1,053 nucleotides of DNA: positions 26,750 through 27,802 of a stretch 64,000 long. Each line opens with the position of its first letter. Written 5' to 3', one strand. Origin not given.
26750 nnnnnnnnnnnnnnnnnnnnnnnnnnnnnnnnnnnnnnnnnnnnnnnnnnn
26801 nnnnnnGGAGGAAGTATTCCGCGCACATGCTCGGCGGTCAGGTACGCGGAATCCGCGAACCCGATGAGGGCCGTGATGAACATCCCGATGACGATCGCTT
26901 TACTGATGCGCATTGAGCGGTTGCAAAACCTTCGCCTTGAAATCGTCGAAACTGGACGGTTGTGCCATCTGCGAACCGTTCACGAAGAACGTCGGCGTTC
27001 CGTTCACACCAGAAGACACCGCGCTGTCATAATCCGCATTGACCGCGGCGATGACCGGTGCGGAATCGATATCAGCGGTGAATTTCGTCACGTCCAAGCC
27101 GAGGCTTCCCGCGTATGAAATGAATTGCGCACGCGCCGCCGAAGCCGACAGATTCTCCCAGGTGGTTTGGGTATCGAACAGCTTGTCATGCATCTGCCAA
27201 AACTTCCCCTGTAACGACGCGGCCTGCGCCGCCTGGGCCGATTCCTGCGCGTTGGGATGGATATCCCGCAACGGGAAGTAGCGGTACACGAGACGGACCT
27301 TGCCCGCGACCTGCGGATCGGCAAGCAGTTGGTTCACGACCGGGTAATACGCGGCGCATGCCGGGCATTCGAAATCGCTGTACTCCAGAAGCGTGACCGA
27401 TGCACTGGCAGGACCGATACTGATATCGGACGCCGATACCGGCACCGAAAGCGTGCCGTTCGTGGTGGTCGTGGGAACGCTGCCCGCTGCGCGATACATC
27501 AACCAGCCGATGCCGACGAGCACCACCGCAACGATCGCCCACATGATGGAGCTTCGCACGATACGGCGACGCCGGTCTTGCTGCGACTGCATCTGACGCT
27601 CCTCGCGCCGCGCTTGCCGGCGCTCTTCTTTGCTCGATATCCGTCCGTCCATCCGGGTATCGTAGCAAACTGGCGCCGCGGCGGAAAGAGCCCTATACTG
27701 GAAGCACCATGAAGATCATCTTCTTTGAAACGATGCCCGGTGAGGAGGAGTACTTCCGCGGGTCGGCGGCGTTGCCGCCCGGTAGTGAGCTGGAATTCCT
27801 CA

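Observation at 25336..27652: DsbA-hypothetical-VKOR-DsbA oxidative-folding cassette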

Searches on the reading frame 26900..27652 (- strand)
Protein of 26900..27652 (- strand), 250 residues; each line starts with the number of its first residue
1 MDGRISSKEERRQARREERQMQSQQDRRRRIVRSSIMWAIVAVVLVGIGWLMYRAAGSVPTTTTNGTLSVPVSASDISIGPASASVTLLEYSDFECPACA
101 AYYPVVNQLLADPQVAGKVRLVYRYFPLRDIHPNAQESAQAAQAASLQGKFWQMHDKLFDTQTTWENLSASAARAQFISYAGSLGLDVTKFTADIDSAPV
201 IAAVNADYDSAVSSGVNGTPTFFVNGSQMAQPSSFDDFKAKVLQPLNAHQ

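Call 3: search_protein_families(library=pfam, proteins=[window:26900-27652:-], max_evalue=0.01)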
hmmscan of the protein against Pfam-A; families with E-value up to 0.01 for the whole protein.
window:26900-27652:- (250 aa): 3 families
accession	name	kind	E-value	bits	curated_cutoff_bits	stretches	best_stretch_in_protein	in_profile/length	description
PF13462.12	Thioredoxin_4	-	9.1e-27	94.7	23.2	1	75-240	4-161/165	Thioredoxin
PF01323.26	DSBA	-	7.2e-16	59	25.6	1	87-238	1-186/191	DSBA-like thioredoxin domain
PF13743.12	Thioredoxin_5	-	2.5e-05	24.5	27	1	137-225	76-164/186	Thioredoxin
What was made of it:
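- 26900..27652 (-): DsbA-like thiol oxidase, type 1 (250 aa). It has an N-terminal membrane anchor, a CPAC active site (codons 27367-27356) and a Thr-cisPro loop (GTPTFF). It is inferred to be the dedicated partner of VKOR. Pfam Thioredoxin_4 9e-27 and DSBA 7e-16 (call 3).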

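Call 34: search_solved_structures(query=window:26900-27652:-, max_evalue=0.001, show_alignments=2)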
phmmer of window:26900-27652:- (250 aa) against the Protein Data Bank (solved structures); distinct sequences matched with E-value up to 0.001: 14.
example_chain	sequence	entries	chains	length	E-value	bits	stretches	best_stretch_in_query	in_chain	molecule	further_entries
4pwp_A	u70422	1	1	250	1.9e-13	53.8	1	77-234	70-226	DsbA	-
4pwo_A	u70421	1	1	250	4.4e-13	52.6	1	77-234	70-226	DsbA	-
7unn_A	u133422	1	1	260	6.4e-13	52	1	77-234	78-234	Thioredoxin domain-containing protein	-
7uno_A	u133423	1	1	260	1.6e-11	47.5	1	77-234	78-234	Thioredoxin domain-containing protein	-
3gyk_A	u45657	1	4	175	5.5e-11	45.7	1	79-227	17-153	27kDa outer membrane protein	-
4n30_A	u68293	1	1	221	4.9e-09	39.3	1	74-231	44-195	Protein disulfide isomerase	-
3eu3_A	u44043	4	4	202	2.5e-07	33.7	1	78-244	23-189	BdbD | Disulfide bond formation protein D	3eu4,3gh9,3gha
7rgv_A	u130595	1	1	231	1.1e-06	31.6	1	74-242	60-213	Thioredoxin domain-containing protein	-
3f4t_A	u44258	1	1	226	2.3e-06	30.6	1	60-225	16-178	Putative uncharacterized protein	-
3f4r_A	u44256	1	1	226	1.2e-05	28.3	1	60-225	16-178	Putative uncharacterized protein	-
3hd5_A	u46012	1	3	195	1.9e-05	27.6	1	84-234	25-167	Thiol:disulfide interchange protein dsbA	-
1z6m_A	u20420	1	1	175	2.1e-05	27.5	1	75-212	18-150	conserved hypothetical protein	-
9ph2_A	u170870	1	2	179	2.2e-05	27.4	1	84-234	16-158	Thiol:disulfide interchange protein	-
3f4s_A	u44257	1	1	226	5.9e-05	26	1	60-225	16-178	Putative uncharacterized protein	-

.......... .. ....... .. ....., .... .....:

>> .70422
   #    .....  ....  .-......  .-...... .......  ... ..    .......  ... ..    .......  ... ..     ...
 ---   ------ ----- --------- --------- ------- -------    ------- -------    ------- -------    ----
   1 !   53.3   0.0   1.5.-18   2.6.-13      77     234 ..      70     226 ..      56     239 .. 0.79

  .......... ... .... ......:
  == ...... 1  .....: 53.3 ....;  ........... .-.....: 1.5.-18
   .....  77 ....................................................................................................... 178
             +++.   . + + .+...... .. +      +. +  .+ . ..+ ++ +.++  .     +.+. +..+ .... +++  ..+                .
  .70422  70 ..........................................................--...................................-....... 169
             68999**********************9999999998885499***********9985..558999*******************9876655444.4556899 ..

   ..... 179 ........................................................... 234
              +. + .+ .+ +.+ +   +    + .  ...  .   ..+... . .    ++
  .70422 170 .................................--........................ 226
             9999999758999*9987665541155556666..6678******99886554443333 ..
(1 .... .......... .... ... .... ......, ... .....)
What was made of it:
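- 26900..27652 (-): The best solved relatives are Corynebacterium MdbA 4pwp/7unn, followed by an unnamed '27kDa outer membrane protein' (3gyk), a protein disulfide isomerase (4n30) and BdbD (call 34).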

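Call 53: search_protein_families(library=ncbifam, proteins=[window:26900-27652:-], max_evalue=0.001)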
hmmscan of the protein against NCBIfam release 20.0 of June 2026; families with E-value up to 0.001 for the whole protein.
window:26900-27652:- (250 aa): 2 families
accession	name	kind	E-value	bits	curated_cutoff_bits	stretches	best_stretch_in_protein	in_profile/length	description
NF041057.1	Rcas_1661_fam_Se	equivalog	3e-31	108.9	190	1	77-240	82-242/247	Rcas_1661 family thioredoxin-like (seleno)lipoprotein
NF047695.1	ThlDiSintDsbAHaem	equivalog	1e-05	25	290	1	83-237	37-186/206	thiol:disulfide interchange protein DsbA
